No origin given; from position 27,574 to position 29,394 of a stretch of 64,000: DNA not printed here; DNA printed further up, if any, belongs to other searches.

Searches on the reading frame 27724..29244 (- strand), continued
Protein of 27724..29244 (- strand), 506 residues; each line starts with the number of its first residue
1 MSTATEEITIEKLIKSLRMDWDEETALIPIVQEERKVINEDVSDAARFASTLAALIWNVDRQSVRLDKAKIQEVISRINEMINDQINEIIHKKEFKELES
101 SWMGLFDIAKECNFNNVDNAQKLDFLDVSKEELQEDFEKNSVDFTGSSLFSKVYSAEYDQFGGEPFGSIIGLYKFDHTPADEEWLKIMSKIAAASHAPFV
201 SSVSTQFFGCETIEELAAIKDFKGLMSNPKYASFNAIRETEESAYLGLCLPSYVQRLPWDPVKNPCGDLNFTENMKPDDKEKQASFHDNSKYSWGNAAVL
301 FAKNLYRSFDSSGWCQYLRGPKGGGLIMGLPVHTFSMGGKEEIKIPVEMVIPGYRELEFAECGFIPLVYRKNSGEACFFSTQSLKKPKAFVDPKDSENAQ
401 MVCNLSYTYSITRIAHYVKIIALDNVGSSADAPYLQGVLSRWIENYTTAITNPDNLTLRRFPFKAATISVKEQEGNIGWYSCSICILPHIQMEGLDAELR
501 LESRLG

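Call 43: search_dna_similar(query=window:27724-29244:-, collection=plasmids, mode=protein, max_rows=40, rows=spread)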
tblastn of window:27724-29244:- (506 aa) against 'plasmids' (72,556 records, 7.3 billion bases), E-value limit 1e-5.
Records with a match: 579; places in all: 700; records where one place covers at least 80% of the query: 577.
Best place of each record, by identity: <60% 579.
By first word of the organism name: Ralstonia 126; Rhizobium 94; Escherichia 75; Campylobacter 38; Cronobacter 21; Leisingera 18; Vibrio 15; Pantoea 15; Burkholderia 14; Enterobacter 13; and 56 more.
By predicted mobility (MOB-suite, as given by PLSDB): non-mobilizable 279; conjugative 164; mobilizable 136.
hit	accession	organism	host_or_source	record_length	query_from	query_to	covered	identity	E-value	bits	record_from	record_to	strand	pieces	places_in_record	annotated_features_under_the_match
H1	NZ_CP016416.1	Vibrio scophthalmi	Paralichthys olivaceus,cell culture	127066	9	505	98%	37.7%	1e-100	339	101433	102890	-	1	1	tssC: type VI secretion system contractile sheath large subunit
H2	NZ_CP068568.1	Campylobacter jejuni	culture,anal swab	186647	24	505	95%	35.8%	3e-94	320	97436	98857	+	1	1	tssC: type VI secretion system contractile sheath large subunit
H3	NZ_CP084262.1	Caballeronia sp. SL2Y3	Jalysus wickhami,Cell culture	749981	59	505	88%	37.9%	5e-82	285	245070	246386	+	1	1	tssC: type VI secretion system contractile sheath large subunit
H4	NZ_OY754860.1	Campylobacter coli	-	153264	39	505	92%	36.2%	8e-93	316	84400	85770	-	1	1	tssC: type VI secretion system contractile sheath large subunit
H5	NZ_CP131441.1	Campylobacter jejuni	Retail chicken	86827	39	505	92%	36.2%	1e-92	316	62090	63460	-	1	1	tssC: type VI secretion system contractile sheath large subunit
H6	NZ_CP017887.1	Pseudomonas frederiksbergensis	whole organism,glacial stream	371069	23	505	95%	35.0%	2e-87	301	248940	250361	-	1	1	tssC: type VI secretion system contractile sheath large subunit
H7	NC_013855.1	Azospirillum sp. B510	-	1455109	22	505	96%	34.7%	9e-96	325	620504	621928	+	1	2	record has no annotation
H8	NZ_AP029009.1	Ralstonia pseudosolanacearum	-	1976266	23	505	95%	34.6%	1e-86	298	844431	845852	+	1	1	none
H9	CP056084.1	Ralstonia solanacearum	cell clture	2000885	23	505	95%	34.6%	1e-86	298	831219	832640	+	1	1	tssC: type VI secretion system contractile sheath large subunit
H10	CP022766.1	Ralstonia solanacearum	Solanum tuberosum,single cell,Potato ...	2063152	23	505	95%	34.6%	1e-86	298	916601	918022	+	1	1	type VI secretion system contractile sheath large subunit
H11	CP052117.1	Ralstonia solanacearum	tomato,cell culture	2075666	23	505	95%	34.6%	1e-86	298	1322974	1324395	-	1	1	tssC: type VI secretion system contractile sheath large subunit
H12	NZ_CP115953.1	Ralstonia solanacearum CFBP2957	Solanum lycopersicum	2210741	23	505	95%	34.6%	2e-86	298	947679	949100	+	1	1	none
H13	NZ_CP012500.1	Escherichia coli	food,lettuce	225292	8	505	98%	33.5%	7e-85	293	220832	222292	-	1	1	tssC: type VI secretion system contractile sheath large subunit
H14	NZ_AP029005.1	Ralstonia pseudosolanacearum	-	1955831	23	505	95%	34.4%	3e-86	297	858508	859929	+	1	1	none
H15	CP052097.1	Ralstonia solanacearum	tomato,cell culture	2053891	23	505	95%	34.4%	3e-86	297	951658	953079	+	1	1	none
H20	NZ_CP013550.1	Rhizobium phaseoli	Phaseolus vulgaris,Whole ...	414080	71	505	86%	37.3%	1e-87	301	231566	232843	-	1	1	tssC: type VI secretion system contractile sheath large subunit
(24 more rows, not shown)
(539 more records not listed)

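Call 44: get_annotated_region(hit=H1, flank=18000)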
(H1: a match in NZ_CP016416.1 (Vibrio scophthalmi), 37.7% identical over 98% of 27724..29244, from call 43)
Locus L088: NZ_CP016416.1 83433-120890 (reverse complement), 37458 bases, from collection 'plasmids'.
description: Vibrio scophthalmi strain VS-05 plasmid pVS127, complete sequence
organism: Vibrio scophthalmi (NCBI taxid 45658)
taxonomy: Bacteria; Pseudomonadota; Gammaproteobacteria; Vibrionales; Vibrionaceae; Vibrio; Vibrio scophthalmi
host: -; source: Paralichthys olivaceus,cell culture; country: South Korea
typing (MOB-suite, as given by PLSDB): conjugative; replicon rep_cluster_1060; relaxase MOBH; mating-pair formation MPF_G
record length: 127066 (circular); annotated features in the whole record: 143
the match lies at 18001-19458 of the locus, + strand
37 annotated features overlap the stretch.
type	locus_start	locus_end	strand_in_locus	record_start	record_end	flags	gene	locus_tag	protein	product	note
CDS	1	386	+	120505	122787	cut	-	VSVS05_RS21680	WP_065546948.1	SNF2-related protein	-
CDS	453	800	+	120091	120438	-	-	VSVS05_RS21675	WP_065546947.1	hypothetical protein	-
CDS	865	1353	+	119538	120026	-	-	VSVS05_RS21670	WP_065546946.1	DUF957 domain-containing protein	-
CDS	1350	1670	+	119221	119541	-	-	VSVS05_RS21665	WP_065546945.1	hypothetical protein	-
CDS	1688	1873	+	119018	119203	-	-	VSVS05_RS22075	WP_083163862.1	hypothetical protein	-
CDS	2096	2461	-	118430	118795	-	-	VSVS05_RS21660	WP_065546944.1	hypothetical protein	-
CDS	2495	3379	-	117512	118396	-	-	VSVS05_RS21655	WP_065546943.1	ParB/RepB/Spo0J family partition protein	GO:0007059 - chromosome segregation [Evidence IEA]; GO:0000910 - cytokinesis [Evidence IEA]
CDS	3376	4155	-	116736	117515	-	-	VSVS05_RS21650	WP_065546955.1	ParA family protein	-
CDS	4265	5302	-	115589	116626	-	-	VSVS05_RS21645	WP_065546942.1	replication initiation protein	GO:0006270 - DNA replication initiation [Evidence IEA]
CDS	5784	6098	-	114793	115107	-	-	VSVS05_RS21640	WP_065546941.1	helix-turn-helix transcriptional regulator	-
CDS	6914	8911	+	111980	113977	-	mobH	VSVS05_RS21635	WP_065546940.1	MobH family relaxase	-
CDS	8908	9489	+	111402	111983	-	-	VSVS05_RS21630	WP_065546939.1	hypothetical protein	-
CDS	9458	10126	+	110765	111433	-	-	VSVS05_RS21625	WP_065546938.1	PFL_4669 family integrating conjugative element protein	-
CDS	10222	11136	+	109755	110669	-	-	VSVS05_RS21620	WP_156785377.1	hypothetical protein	-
CDS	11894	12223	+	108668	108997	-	-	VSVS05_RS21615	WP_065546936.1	hypothetical protein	-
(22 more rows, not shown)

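Call 45: get_annotated_region(hit=H9, flank=18000)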
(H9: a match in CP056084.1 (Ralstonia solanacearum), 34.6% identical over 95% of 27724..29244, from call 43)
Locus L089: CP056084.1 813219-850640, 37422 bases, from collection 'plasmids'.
description: Ralstonia solanacearum strain FJAT91-F1 plasmid plas1, complete sequence
organism: Ralstonia solanacearum (NCBI taxid 305)
taxonomy: Bacteria; Pseudomonadota; Betaproteobacteria; Burkholderiales; Burkholderiaceae; Ralstonia; Ralstonia solanacearum
host: -; source: cell clture; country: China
typing (MOB-suite, as given by PLSDB): mobilizable; relaxase MOBP
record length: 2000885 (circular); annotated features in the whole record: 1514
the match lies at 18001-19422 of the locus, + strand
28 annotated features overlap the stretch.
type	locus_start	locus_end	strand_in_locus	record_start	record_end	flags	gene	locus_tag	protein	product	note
CDS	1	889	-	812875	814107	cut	-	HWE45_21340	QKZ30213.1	sterol desaturase family protein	-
CDS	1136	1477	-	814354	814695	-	-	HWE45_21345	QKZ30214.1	hypothetical protein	-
CDS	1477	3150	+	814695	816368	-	otsA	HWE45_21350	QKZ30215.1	alpha,alpha-trehalose-phosphate synthase (UDP-forming)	-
CDS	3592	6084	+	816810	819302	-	-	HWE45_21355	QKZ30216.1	hypothetical protein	-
CDS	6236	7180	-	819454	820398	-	-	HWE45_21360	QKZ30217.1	hypothetical protein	-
CDS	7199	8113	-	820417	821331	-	-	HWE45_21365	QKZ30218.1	hypothetical protein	-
CDS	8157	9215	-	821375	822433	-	-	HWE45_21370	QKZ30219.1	hypothetical protein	-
CDS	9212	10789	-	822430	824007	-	-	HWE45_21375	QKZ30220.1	hypothetical protein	-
CDS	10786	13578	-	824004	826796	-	-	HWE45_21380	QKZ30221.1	type VI secretion system tip protein VgrG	-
CDS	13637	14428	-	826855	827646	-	-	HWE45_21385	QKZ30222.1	DotU family type IV/VI secretion system protein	-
CDS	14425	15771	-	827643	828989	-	tssK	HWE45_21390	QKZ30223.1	type VI secretion system baseplate subunit TssK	-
CDS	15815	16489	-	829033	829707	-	tssJ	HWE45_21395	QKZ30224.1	type VI secretion system lipoprotein TssJ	-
CDS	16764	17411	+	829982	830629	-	-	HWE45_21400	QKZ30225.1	hypothetical protein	-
CDS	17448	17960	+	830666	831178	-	tssB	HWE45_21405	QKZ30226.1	type VI secretion system contractile sheath small subunit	-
CDS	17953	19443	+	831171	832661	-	tssC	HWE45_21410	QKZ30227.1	type VI secretion system contractile sheath large subunit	-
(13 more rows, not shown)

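Call 46: get_annotated_region(hit=H20, flank=18000)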
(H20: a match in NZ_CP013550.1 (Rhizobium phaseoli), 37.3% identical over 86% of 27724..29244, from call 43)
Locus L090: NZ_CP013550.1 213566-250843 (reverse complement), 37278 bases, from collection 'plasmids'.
description: Rhizobium phaseoli strain R611 plasmid pRetR611c, complete sequence
organism: Rhizobium phaseoli (NCBI taxid 396)
taxonomy: Bacteria; Pseudomonadota; Alphaproteobacteria; Hyphomicrobiales; Rhizobiaceae; Rhizobium; Rhizobium phaseoli
host: -; source: Phaseolus vulgaris,Whole organism,Legume rhizosphere,legume-root nodule; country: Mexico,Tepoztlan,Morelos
typing (MOB-suite, as given by PLSDB): conjugative; relaxase MOBQ; mating-pair formation MPF_T
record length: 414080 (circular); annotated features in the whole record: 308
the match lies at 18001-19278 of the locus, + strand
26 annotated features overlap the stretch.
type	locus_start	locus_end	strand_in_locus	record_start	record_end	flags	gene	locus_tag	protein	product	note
CDS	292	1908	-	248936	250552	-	-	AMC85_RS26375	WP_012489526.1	hypothetical protein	-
CDS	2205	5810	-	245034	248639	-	tssM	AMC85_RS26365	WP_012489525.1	type VI secretion system membrane subunit TssM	GO:0033103 - protein secretion by the type VI secretion system [Evidence IEA]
CDS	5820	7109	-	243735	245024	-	icmH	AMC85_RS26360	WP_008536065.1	type IVB secretion system protein IcmH/DotU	-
CDS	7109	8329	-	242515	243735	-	-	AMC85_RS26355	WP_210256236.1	type VI secretion system-associated FHA domain protein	-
CDS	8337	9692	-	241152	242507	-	tssK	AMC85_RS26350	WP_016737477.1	type VI secretion system baseplate subunit TssK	GO:0033103 - protein secretion by the type VI secretion system [Evidence IEA]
CDS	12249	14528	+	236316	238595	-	-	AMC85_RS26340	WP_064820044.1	hypothetical protein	-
CDS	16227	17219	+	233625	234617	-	tssA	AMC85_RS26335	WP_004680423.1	type VI secretion system protein TssA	-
CDS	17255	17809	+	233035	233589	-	tssB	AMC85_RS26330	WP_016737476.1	type VI secretion system contractile sheath small subunit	GO:0033103 - protein secretion by the type VI secretion system [Evidence IEA]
CDS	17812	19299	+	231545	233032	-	tssC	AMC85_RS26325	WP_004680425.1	type VI secretion system contractile sheath large subunit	GO:0033103 - protein secretion by the type VI secretion system [Evidence IEA]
CDS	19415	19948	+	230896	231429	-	-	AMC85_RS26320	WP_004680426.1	type VI secretion system tube protein Hcp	-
CDS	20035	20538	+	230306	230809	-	tssE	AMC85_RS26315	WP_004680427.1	type VI secretion system baseplate subunit TssE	GO:0033103 - protein secretion by the type VI secretion system [Evidence IEA]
CDS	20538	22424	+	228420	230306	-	tssF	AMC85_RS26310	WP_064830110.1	type VI secretion system baseplate subunit TssF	GO:0033103 - protein secretion by the type VI secretion system [Evidence IEA]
CDS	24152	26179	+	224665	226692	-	tssI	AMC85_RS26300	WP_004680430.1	type VI secretion system tip protein TssI/VgrG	GO:0033103 - protein secretion by the type VI secretion system [Evidence IEA]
CDS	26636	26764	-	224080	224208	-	-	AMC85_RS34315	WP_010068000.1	hypothetical protein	-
CDS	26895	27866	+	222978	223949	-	-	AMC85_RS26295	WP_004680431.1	hypothetical protein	-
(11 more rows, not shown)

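Call 47: search_solved_structures(query=window:27724-29244:-, max_evalue=1e-100, show_alignments=1)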
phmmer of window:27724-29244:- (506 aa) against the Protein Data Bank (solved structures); distinct sequences matched with E-value up to 1e-100: 1.
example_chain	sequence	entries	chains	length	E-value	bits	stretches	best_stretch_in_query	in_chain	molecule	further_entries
3j9o_B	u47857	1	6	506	1.9e-110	373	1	35-505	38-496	Intracellular growth locus protein B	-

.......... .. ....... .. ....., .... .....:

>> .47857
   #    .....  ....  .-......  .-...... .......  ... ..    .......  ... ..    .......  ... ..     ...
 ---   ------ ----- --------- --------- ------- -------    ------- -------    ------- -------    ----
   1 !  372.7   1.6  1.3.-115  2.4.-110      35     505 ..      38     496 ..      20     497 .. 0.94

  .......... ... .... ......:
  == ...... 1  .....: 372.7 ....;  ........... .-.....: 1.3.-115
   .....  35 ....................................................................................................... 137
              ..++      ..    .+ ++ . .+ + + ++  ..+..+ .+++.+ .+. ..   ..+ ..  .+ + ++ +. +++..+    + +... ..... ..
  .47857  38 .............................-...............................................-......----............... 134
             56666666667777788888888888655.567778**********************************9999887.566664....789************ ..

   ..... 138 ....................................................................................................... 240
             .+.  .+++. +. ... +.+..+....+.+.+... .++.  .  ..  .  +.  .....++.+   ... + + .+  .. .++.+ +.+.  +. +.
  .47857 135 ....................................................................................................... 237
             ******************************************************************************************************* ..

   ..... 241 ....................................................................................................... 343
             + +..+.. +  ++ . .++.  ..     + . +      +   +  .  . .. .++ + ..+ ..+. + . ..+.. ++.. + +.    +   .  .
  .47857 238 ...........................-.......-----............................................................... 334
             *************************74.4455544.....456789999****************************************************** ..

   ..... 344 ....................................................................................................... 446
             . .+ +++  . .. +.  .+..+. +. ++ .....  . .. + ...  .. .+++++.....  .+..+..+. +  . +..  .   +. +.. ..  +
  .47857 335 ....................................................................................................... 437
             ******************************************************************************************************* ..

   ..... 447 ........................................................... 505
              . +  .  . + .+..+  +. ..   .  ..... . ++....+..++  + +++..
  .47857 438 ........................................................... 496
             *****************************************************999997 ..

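Call 48: get_annotated_region(hit=H2, flank=15000)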
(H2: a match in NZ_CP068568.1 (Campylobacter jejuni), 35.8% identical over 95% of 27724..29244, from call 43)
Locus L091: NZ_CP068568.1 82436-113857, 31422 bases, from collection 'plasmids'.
description: Campylobacter jejuni strain CC19PF065 plasmid pPF065-186, complete sequence
organism: Campylobacter jejuni (NCBI taxid 197)
taxonomy: Bacteria; Campylobacterota; Epsilonproteobacteria; Campylobacterales; Campylobacteraceae; Campylobacter; Campylobacter jejuni
host: -; source: culture,anal swab; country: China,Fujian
typing (MOB-suite, as given by PLSDB): non-mobilizable
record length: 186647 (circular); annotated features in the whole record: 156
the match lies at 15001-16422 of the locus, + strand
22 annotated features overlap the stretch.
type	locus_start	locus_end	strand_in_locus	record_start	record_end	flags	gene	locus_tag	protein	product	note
CDS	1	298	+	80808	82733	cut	-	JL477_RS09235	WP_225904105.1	hypothetical protein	-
CDS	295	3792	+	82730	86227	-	-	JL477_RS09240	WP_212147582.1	hypothetical protein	-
CDS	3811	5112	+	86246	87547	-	-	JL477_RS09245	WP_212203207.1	hypothetical protein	-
CDS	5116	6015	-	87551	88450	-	-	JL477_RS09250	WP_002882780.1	FHA domain-containing protein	-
CDS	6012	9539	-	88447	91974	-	tssM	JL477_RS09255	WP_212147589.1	type VI secretion system membrane subunit TssM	GO:0033103 - protein secretion by the type VI secretion system [Evidence IEA]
CDS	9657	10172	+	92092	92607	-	-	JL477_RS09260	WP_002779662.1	Hcp family type VI secretion system effector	GO:0033103 - protein secretion by the type VI secretion system [Evidence IEA]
CDS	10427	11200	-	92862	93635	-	icmH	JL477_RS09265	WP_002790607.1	type IVB secretion system protein IcmH/DotU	-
CDS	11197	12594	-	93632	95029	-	tssK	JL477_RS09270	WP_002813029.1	type VI secretion system baseplate subunit TssK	GO:0033103 - protein secretion by the type VI secretion system [Evidence IEA]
CDS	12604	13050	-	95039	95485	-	tssJ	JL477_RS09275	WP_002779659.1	type VI secretion system lipoprotein TssJ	GO:0033103 - protein secretion by the type VI secretion system [Evidence IEA]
CDS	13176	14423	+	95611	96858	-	-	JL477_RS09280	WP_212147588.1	type VI secretion system domain-containing protein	-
CDS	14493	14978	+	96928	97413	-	tssB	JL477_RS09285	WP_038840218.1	type VI secretion system contractile sheath small subunit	GO:0033103 - protein secretion by the type VI secretion system [Evidence IEA]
CDS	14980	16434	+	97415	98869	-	tssC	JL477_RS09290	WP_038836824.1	type VI secretion system contractile sheath large subunit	GO:0033103 - protein secretion by the type VI secretion system [Evidence IEA]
CDS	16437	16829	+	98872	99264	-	tssE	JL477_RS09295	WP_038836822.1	type VI secretion system baseplate subunit TssE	GO:0033103 - protein secretion by the type VI secretion system [Evidence IEA]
CDS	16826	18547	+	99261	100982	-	tssF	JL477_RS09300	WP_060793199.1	type VI secretion system baseplate subunit TssF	GO:0033103 - protein secretion by the type VI secretion system [Evidence IEA]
CDS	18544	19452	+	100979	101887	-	tssG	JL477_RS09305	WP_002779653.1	type VI secretion system baseplate subunit TssG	GO:0033103 - protein secretion by the type VI secretion system [Evidence IEA]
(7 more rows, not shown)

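Call 49: get_annotated_region(hit=H6, flank=15000)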
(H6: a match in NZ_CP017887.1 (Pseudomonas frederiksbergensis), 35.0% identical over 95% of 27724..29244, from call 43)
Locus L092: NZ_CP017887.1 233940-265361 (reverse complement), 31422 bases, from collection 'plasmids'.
description: Pseudomonas frederiksbergensis strain ERDD5:01 plasmid unnamed1, complete sequence
organism: Pseudomonas frederiksbergensis (NCBI taxid 104087)
taxonomy: Bacteria; Pseudomonadota; Gammaproteobacteria; Pseudomonadales; Pseudomonadaceae; Pseudomonas; Pseudomonas frederiksbergensis
host: -; source: whole organism,glacial stream; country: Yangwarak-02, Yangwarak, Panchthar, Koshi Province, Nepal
typing (MOB-suite, as given by PLSDB): mobilizable; relaxase MOBH
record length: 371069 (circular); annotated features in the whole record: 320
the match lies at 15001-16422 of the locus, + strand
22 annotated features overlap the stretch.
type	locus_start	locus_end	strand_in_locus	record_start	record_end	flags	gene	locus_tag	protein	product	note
CDS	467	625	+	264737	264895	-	-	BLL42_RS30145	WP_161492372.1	hypothetical protein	-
CDS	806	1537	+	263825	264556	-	-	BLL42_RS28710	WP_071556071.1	hypothetical protein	-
CDS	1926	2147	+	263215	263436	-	-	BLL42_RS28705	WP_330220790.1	helix-turn-helix transcriptional regulator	-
CDS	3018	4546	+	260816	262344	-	-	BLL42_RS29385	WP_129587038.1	IS3 family transposase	-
CDS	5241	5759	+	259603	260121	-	-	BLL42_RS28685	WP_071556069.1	Hcp family type VI secretion system effector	GO:0033103 - protein secretion by the type VI secretion system [Evidence IEA]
CDS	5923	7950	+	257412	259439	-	tssI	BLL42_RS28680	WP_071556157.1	type VI secretion system tip protein VgrG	GO:0033103 - protein secretion by the type VI secretion system [Evidence IEA]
CDS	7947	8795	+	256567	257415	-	-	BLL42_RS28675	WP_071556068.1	DUF4123 domain-containing protein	-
CDS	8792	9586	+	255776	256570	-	-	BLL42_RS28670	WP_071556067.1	hypothetical protein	-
CDS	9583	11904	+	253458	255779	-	-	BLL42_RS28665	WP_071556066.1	lipase family protein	-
CDS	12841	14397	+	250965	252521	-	tssA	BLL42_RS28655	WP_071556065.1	type VI secretion system protein TssA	-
CDS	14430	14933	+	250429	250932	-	tssB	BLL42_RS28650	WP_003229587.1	type VI secretion system contractile sheath small subunit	GO:0033103 - protein secretion by the type VI secretion system [Evidence IEA]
CDS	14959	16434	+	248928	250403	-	tssC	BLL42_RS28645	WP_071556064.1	type VI secretion system contractile sheath large subunit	GO:0033103 - protein secretion by the type VI secretion system [Evidence IEA]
CDS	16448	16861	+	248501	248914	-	tssE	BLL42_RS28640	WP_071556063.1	type VI secretion system baseplate subunit TssE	GO:0033103 - protein secretion by the type VI secretion system [Evidence IEA]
CDS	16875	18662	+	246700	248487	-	tssF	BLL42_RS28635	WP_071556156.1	type VI secretion system baseplate subunit TssF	GO:0033103 - protein secretion by the type VI secretion system [Evidence IEA]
CDS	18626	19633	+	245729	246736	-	tssG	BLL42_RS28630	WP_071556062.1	type VI secretion system baseplate subunit TssG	GO:0033103 - protein secretion by the type VI secretion system [Evidence IEA]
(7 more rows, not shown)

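Call 50: get_annotated_region(hit=H13, flank=15000)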
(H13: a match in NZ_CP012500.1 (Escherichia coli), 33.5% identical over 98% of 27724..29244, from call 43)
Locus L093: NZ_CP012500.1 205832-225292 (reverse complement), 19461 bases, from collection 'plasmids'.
description: Escherichia coli strain 09-00049 plasmid pCFSAN004180G, complete sequence
organism: Escherichia coli (NCBI taxid 562)
taxonomy: Bacteria; Pseudomonadota; Gammaproteobacteria; Enterobacterales; Enterobacteriaceae; Escherichia; Escherichia coli
host: -; source: food,lettuce; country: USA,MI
typing (MOB-suite, as given by PLSDB): conjugative; replicon IncFIA,IncFIB; relaxase MOBF,MOBP; mating-pair formation MPF_F
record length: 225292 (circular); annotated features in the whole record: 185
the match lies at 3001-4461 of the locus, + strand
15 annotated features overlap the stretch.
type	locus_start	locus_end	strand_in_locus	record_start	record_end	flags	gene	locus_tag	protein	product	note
CDS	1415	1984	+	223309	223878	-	-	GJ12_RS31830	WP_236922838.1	hypothetical protein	-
CDS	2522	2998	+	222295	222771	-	tssB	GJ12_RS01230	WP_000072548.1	type VI secretion system contractile sheath small subunit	GO:0033103 - protein secretion by the type VI secretion system [Evidence IEA]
CDS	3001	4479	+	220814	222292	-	tssC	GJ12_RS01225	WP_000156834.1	type VI secretion system contractile sheath large subunit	GO:0033103 - protein secretion by the type VI secretion system [Evidence IEA]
CDS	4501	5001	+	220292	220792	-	-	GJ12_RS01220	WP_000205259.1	hypothetical protein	-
CDS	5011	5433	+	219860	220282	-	-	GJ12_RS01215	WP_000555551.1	hypothetical protein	-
CDS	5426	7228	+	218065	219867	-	tssF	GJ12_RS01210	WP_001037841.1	type VI secretion system baseplate subunit TssF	GO:0033103 - protein secretion by the type VI secretion system [Evidence IEA]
CDS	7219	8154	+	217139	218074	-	tssG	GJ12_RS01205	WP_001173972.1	type VI secretion system baseplate subunit TssG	GO:0033103 - protein secretion by the type VI secretion system [Evidence IEA]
CDS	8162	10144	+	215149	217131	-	tssI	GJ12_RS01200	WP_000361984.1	type VI secretion system tip protein TssI/VgrG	GO:0033103 - protein secretion by the type VI secretion system [Evidence IEA]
CDS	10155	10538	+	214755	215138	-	-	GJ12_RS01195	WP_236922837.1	type VI secretion protein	-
CDS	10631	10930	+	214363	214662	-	-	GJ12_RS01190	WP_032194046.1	PAAR domain-containing protein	-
CDS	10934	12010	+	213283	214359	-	tssA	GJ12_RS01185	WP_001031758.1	type VI secretion system protein TssA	-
CDS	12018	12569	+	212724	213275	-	-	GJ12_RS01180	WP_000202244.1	type VI secretion lipoprotein TssJ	-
CDS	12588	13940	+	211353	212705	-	tssK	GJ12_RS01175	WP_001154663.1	type VI secretion system baseplate subunit TssK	GO:0033103 - protein secretion by the type VI secretion system [Evidence IEA]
CDS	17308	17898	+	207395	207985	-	-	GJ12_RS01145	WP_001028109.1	DotU/TssL family secretion system protein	-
CDS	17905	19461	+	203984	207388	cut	-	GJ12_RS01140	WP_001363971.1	type VI secretion protein IcmF/TssM N-terminal domain-containing protein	-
